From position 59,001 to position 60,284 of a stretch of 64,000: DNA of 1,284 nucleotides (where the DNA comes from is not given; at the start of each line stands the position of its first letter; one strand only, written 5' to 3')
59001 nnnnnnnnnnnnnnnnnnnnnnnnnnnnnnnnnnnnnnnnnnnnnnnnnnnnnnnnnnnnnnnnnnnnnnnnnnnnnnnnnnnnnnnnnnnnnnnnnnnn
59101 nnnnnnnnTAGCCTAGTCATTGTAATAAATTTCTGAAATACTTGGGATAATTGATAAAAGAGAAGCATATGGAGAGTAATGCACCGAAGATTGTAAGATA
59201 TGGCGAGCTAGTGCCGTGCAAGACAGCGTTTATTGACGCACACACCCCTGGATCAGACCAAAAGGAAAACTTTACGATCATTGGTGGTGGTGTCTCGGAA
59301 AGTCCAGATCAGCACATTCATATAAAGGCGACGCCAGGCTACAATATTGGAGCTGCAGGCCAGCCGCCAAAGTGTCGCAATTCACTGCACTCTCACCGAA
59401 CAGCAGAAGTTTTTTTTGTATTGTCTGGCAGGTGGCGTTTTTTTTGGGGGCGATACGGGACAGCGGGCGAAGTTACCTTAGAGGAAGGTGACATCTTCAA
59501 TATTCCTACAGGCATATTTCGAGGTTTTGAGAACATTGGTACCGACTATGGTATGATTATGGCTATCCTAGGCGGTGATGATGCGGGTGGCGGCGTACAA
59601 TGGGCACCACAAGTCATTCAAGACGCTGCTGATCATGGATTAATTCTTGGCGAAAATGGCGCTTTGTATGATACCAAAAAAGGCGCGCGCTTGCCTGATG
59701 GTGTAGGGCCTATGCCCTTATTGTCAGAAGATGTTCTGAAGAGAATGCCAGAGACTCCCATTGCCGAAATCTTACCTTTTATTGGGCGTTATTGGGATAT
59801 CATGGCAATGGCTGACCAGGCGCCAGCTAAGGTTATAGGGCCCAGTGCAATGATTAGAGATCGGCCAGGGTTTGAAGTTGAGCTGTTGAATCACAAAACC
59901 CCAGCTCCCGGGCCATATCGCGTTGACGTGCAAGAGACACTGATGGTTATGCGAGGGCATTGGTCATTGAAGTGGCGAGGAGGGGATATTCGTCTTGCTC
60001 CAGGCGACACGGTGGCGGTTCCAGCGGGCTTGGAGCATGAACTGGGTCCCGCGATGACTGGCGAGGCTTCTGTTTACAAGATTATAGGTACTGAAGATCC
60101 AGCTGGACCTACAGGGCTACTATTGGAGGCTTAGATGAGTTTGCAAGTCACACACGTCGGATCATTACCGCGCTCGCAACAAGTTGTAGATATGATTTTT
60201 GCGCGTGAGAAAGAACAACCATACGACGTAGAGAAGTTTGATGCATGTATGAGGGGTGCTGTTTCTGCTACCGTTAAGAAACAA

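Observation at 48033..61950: Undescribed catabolic island: CUT1 ABC importer, HisD-like dehydrogenase, three tandem SnoaL/NTF2-like proteins around a LacI regulator, SDR, bicupin, MetE-like alkyltransferase and RraA-like aldolase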

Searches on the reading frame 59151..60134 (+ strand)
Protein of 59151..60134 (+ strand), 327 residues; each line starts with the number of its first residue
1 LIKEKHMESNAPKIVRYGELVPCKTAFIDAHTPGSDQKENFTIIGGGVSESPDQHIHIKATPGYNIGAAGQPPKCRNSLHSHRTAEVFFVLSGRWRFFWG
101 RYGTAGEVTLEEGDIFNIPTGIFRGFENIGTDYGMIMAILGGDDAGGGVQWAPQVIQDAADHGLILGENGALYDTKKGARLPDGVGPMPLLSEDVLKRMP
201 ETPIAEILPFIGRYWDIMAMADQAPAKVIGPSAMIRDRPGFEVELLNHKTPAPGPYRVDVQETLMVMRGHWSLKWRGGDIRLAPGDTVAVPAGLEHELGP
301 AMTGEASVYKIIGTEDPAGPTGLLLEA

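Call 4: search_protein_families(library=pfam, proteins=[window:59151-60134:+], max_evalue=0.01)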
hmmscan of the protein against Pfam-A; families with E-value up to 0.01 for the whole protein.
window:59151-60134:+ (327 aa): 4 families
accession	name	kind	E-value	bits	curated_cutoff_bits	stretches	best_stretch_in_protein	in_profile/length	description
PF07883.17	Cupin_2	-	1.7e-14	53.7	27.2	2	73-136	7-66/70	Cupin domain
PF05899.18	Cupin_3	-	1.1e-06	28.7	23.5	1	248-295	13-61/74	EutQ-like cupin domain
PF00190.28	Cupin_1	-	9.3e-06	25.7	22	1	76-139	45-112/151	Cupin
PF02311.25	AraC_binding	-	5.5e-05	23.4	21.1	0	266-304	29-67/135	AraC-like ligand binding domain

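Call 5: search_protein_families(library=ncbifam, proteins=[window:59151-60134:+], max_evalue=0.01)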
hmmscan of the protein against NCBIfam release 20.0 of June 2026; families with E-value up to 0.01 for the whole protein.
window:59151-60134:+ (327 aa): 2 families
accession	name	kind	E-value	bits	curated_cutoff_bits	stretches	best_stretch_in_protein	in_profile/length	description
NF049940.1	MandnitrLy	equivalog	0.00039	20.2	140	0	262-302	57-98/130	(R)-mandelonitrile lyase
TIGR03037.1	anthran_nbaC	equivalog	0.0052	16.8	145.95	0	73-137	37-101/159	3-hydroxyanthranilate 3,4-dioxygenase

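Call 36: search_solved_structures(query=window:59151-60134:+, max_evalue=1)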
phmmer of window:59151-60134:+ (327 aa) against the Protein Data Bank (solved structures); distinct sequences matched with E-value up to 1: 11.
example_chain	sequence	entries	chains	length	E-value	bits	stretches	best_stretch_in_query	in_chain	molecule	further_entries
3fe5_A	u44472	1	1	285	0.078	15.2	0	73-136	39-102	3-hydroxyanthranilate 3,4-dioxygenase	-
4qgl_A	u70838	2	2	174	0.096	14.9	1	80-122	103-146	Acireductone dioxygenase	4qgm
3d82_A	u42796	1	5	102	0.17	14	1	257-297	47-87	Cupin 2, conserved barrel domain protein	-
6orm_A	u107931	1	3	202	0.18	14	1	281-321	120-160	Peruvianin-I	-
8pjy_A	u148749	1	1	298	0.2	13.8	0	45-68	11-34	SAKe6EEref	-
1y3t_A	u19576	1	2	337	0.23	13.6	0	261-297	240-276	Hypothetical protein yxaG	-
2h0v_A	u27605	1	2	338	0.23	13.6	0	261-297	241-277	Quercetin 2,3-dioxygenase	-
3rsn_A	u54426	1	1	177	0.33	13.1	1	205-254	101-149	Set1/Ash2 histone methyltransferase complex subunit ASH2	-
3s32_A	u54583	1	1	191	0.38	12.9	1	205-254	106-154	Set1/Ash2 histone methyltransferase complex subunit ASH2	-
6m40_A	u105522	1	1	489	0.63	12.2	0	220-270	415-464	NS3-like protein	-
8hfb_A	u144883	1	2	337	0.65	12.1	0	260-297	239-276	Quercetin 2,3-dioxygenase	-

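Call 72: find_homologous_proteins(query=window:59151-60134:+, max_evalue=0.00001)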
Query window:59151-60134:+ (327 aa): 6198 proteins with E <= 0.00001 among 8000 candidates; the best 120 are listed.
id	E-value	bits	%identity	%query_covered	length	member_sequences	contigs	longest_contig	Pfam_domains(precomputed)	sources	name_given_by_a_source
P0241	8.6e-218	740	99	98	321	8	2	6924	PF07883.18,PF00190.29,PF05899.19,PF02311.26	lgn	-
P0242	1.5e-183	628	83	96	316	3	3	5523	PF07883.18,PF00190.29,PF05899.19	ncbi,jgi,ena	-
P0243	4.9e-183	626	83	96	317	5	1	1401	PF07883.18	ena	-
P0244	1.7e-178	611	81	97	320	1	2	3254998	PF07883.18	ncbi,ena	-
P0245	1.2e-176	605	80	96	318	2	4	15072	PF07883.18,PF00190.29,PF05899.19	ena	-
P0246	1.3e-176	605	81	96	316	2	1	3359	PF07883.18,PF00190.29,PF05899.19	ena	-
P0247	1.3e-174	598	78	97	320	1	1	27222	PF07883.18,PF00190.29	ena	-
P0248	6.8e-173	593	78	96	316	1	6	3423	PF07883.18,PF00190.29,PF05899.19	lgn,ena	-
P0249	2.4e-163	561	77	94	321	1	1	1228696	PF07883.18,PF00190.29,PF05899.19,PF02311.26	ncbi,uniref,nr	ncbi:cupin domain-containing protein [Oceanomicrobium pacificus]|uniref:Cupin domain-containing prot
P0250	2.6e-163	561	75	96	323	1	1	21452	PF07883.18,PF00190.29,PF02311.26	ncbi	-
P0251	1.8e-161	555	74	96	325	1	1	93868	PF07883.18,PF00190.29,PF02311.26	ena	-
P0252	2.3e-161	555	74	98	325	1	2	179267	PF07883.18,PF00190.29,PF02311.26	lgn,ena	-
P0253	1.0e-160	553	76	94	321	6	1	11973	PF07883.18,PF00190.29,PF05899.19,PF02311.26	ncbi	ncbi:MAG: cupin domain-containing protein [Pseudomonadota bacterium]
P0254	1.4e-160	552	74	98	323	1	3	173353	PF07883.18,PF00190.29,PF02311.26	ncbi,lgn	-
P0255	1.4e-160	552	74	95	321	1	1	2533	PF07883.18,PF00190.29,PF02311.26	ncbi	-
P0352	5.4e-157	540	72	98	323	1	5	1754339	PF07883.18,PF00190.29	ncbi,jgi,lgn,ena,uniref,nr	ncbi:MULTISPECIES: cupin domain-containing protein [Sinorhizobium]|jgi:mannose-6-phosphate isomerase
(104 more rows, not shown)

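Call 73: find_encoding_contigs(protein=P0352, flank=10000, max_places=2)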
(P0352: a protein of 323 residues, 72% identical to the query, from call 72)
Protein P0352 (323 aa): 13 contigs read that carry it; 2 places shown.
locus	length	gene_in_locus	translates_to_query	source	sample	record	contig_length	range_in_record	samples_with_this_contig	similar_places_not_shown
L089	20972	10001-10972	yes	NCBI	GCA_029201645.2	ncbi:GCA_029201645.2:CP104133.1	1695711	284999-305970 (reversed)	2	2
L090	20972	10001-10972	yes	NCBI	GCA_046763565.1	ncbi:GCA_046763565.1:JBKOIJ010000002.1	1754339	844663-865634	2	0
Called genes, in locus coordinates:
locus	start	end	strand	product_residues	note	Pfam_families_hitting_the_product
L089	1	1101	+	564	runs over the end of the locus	PF01546:Peptidase_M20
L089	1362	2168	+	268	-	PF00106:adh_short, PF08659:KR, PF23441:SDR (weak), PF13561:adh_short_C2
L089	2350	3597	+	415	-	PF01547:SBP_bac_1, PF13416:SBP_bac_8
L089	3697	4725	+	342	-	PF00528:BPD_transp_1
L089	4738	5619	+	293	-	PF00528:BPD_transp_1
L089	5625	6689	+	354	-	PF00005:ABC_tran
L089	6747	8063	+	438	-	PF00815:Histidinol_dh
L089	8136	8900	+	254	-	PF23441:SDR, PF00106:adh_short, PF08659:KR, PF13561:adh_short_C2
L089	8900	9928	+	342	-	PF00356:LacI, PF00532:Peripla_BP_1, PF13407:Peripla_BP_4, PF13377:Peripla_BP_3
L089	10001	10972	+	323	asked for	PF00190:Cupin_1 (faint), PF07883:Cupin_2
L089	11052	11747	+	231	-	PF03737:RraA-like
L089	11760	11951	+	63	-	-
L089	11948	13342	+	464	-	PF01425:Amidase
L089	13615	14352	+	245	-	PF00561:Abhydrolase_1 (faint), PF12697:Abhydrolase_6, PF12146:Hydrolase_4 (faint)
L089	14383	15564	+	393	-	PF07366:SnoaL, PF12680:SnoaL_2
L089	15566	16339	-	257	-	PF03372:Exo_endo_phos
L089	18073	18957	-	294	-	PF02735:Ku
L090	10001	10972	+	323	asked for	PF00190:Cupin_1 (faint), PF07883:Cupin_2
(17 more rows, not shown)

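Call 83: predict_structure(alignment_id=A5)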
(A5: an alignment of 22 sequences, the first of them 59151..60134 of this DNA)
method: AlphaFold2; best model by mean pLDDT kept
length: 327 residues; sequences in the alignment: 22
mean_pLDDT: 72.1   pTM: 0.75
mean pLDDT of the five models: 72.1, 48.5, 46.1, 42.0, 41.2
residues with pLDDT >= 90: 73; 70-90: 130; 50-70: 61; < 50: 63
segments of 3 or more residues with pLDDT < 50: 1-8, 24-52, 58-63, 81-83, 143-150, 319-327
pLDDT, mean of each block of 10 residues (from residue 1): 45 74 48 30 34 49 61 67 69 85 80 85 75 80 43 61 69 76 81 72 83 93 89 81 92 90 90 94 89 93 90 66 33
secondary structure, 60 per line:
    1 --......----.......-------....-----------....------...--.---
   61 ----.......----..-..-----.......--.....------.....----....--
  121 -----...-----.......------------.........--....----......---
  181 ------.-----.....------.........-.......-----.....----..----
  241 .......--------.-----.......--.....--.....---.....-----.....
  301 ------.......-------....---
elements in order: H3-8 E13-16 E27-30 E42-45 E65-71 E86-92 E95-99 E106-110 E115-118 E126-128 E134-140 H153-161 E164-167 E172-174 H193-197 H204-210 H214-220 E226-230 E241-247 E262-268 E271-275 E278-282 E286-290 E296-300 E307-313 H321-324

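Call 85: fold_search(model_id=the predicted structure, library=pdb)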
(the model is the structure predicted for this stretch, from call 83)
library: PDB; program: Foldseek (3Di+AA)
matches with E <= 10: 1969; with E <= 0.001: 465
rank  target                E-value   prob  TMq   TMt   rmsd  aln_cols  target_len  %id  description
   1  6l9i_A                1.7e-12  1.00  0.43  0.42   9.7       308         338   14  Crystal Structure of Lactobacillus farciminis Oxalate Decarboxylase Formate Complex (released 2021-01-20)
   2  1y3t_A                2.0e-12  1.00  0.45  0.44  12.5       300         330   16  Crystal structure of YxaG, a dioxygenase from Bacillus subtilis (released 2005-01-18)
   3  2uy9                  3.8e-12  1.00  0.43  0.38  10.2       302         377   16  E162A mutant of Bacillus subtilis Oxalate Decarboxylase OxdC (released 2007-08-21)
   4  2vqa_C                5.9e-12  1.00  0.43  0.40  12.1       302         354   16  Protein-folding location can regulate Mn versus Cu- or Zn-binding. Crystal Structure of MncA. (released 2008-10-28)
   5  2uyb                  8.6e-12  1.00  0.44  0.39   9.8       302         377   14  S161A mutant of Bacillus subtilis Oxalate Decarboxylase OxdC (released 2007-08-21)
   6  4met_A                8.6e-12  1.00  0.43  0.38   9.9       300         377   15  Assigning the EPR Fine Structure Parameters of the Mn(II) Centers in Bacillus subtilis Oxalate Decarboxylase by Site-D (released 2014-03-05)
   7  2vqa_A                9.7e-12  1.00  0.40  0.38  10.8       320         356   15  Protein-folding location can regulate Mn versus Cu- or Zn-binding. Crystal Structure of MncA. (released 2008-10-28)
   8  8hfb_A                1.2e-11  1.00  0.46  0.47  11.3       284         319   16  Evolved variant of quercetin 2,4-dioxygenase from Bacillus subtilis (released 2023-03-08)
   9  5hi0                  1.6e-11  1.00  0.46  0.41   9.2       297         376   14  The Substrate Binding Mode and Chemical Basis of a Reaction Specificity Switch in Oxalate Decarboxylase (released 2016-04-06)
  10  3s0m                  1.6e-11  1.00  0.45  0.40   9.6       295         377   14  A Structural Element that Modulates Proton-Coupled Electron Transfer in Oxalate Decarboxylase (released 2012-04-25)
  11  8hfb_B                1.7e-11  1.00  0.45  0.47  12.5       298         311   15  Evolved variant of quercetin 2,4-dioxygenase from Bacillus subtilis (released 2023-03-08)
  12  6ufi                  1.7e-11  1.00  0.44  0.39   9.7       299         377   15  W96Y Oxalate Decarboxylase (Bacillus subtilis) (released 2020-09-30)
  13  2uy8                  1.9e-11  1.00  0.44  0.39   9.8       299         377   15  R92A mutant of Bacillus subtilis Oxalate Decarboxylase OxdC (released 2007-08-21)
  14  1gqg_B                2.2e-11  1.00  0.45  0.44  12.6       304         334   10  Quercetin 2,3-dioxygenase in complex with the inhibitor diethyldithiocarbamate (released 2002-06-21)
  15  2uya                  2.2e-11  1.00  0.44  0.39   9.9       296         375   15  DEL162-163 mutant of Bacillus subtilis Oxalate Decarboxylase OxdC (released 2007-08-21)
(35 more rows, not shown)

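Call 94: search_protein_families(library=ncbifam, proteins=[L089:11948-13342:+], max_evalue=0.00001)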
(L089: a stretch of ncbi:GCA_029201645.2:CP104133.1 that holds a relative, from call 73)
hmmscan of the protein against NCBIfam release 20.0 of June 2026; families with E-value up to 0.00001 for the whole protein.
L089:11948-13342:+ (464 aa): 26 families (the best 25 are shown)
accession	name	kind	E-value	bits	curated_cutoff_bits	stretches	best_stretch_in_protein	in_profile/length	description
NF005460.0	PRK07056.1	subfamily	1.2e-80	271.6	447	1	9-447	9-452/457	amidase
NF004815.0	PRK06169.1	equivalog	2.2e-77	260.6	506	1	4-456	6-467/471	amidase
NF006631.0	PRK09201.1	equivalog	1.9e-76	257.6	461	1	8-448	7-455/466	AtzE family amidohydrolase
TIGR02715.1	amido_AtzE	subfamily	8.1e-75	252.5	425.75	1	12-446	4-446/452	AtzE family amidohydrolase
TIGR00132.1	gatA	equivalog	4.4e-72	243.3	481.1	2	19-333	7-320/466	Asp-tRNA(Asn)/Glu-tRNA(Gln) amidotransferase subunit GatA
NF009119.0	PRK12470.1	equivalog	5.4e-68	230.1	498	1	12-456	13-460/462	amidase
NF005688.0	PRK07488.1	equivalog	5.8e-68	229.9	532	1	6-447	9-465/474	indoleacetamide hydrolase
NF004717.0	PRK06061.1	equivalog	8e-68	229.3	498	1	11-461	20-480/483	amidase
NF005565.0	PRK07235.1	subfamily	1e-64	219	545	2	66-305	81-327/506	amidase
NF005686.0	PRK07486.1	subfamily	1.1e-63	215.6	465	1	13-458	19-483/486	amidase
NF005687.0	PRK07487.1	subfamily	2.3e-62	211.3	428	1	12-451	12-459/468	amidase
NF004622.0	PRK05962.1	equivalog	9.5e-62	209.2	463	1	29-446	9-426/431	amidase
NF004766.0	PRK06102.1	equivalog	1e-61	209.5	559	1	12-446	12-449/455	amidase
NF005450.0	PRK07042.1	equivalog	1.1e-61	208.7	458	1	4-452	3-456/464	amidase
NF006006.0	PRK08137.1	equivalog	7.5e-59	199.9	534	2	8-315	34-355/529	amidase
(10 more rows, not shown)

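Call 99: search_dna_similar(query=L089:10001-10972:+, collection=plasmids, mode=protein, max_evalue=1e-60, max_rows=60)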
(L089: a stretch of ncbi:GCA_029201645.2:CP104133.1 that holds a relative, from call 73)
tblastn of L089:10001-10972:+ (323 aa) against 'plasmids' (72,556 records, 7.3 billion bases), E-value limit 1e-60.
Records with a match: 36; places in all: 36; records where one place covers at least 80% of the query: 36.
Best place of each record, by identity: >=99% 3; 95-99% 3; 90-95% 10; 80-90% 1; 60-80% 19.
By first word of the organism name: Sinorhizobium 15; Roseibium 6; Ruegeria 4; Ensifer 2; Mesorhizobium 1; Rhizobium 1; Martelella 1; Labrenzia 1; Paracoccus 1; Tritonibacter 1; and 3 more.
By predicted mobility (MOB-suite, as given by PLSDB): non-mobilizable 23; mobilizable 12; conjugative 1.
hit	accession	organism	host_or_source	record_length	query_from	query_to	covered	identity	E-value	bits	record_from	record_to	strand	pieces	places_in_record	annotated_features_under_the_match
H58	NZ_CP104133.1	Sinorhizobium sp. K101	Phaseolus vulgaris,cell ...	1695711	1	323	100%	100.0%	0e+0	665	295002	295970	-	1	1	none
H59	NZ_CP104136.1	Sinorhizobium sp. C101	Phaseolus vulgaris,cell ...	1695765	1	323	100%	100.0%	0e+0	665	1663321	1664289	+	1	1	record has no annotation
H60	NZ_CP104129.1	Sinorhizobium sp. M103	Phaseolus vulgaris,cell ...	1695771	1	323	100%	100.0%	0e+0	665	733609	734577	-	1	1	none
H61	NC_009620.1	Sinorhizobium medicae WSM419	-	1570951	1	323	100%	95.0%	0e+0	639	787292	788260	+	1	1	none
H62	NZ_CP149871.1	Sinorhizobium medicae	Melilotus albus,Cell Culture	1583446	1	323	100%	95.0%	0e+0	639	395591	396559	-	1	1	none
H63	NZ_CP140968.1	Sinorhizobium medicae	Medicago lupulina,whole organism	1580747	1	323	100%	95.0%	0e+0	639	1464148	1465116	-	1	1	none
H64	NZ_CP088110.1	Sinorhizobium medicae WSM1115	cell culture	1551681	1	323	100%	94.7%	0e+0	638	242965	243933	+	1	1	none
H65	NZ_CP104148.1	Sinorhizobium medicae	Trigonella foenum-graecum,cell culture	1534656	1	323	100%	94.7%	0e+0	638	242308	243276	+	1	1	none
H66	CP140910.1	Sinorhizobium medicae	Medicago lupulina,whole organism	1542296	1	323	100%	94.7%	0e+0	636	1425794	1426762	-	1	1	cupin domain-containing protein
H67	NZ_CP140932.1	Sinorhizobium medicae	Medicago lupulina,whole organism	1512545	1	323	100%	94.7%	0e+0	636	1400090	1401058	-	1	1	none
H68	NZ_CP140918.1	Sinorhizobium medicae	Medicago lupulina,whole organism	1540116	1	323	100%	94.7%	0e+0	636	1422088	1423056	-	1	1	none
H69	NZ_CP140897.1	Sinorhizobium medicae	Medicago lupulina,whole organism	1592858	1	323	100%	94.7%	0e+0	636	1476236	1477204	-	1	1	none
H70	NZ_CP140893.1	Sinorhizobium medicae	Medicago lupulina,whole organism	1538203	1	323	100%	94.7%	0e+0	636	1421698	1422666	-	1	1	none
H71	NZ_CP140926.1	Sinorhizobium medicae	Medicago lupulina,whole organism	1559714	1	323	100%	94.4%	0e+0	636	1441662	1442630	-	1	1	none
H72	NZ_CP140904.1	Sinorhizobium medicae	Medicago lupulina,whole organism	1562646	1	323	100%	94.4%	0e+0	636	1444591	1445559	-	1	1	none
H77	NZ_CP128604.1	Roseibium aggregatum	cell culture,marine biofilms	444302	3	323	99%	77.9%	5e-168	524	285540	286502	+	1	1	cupin domain-containing protein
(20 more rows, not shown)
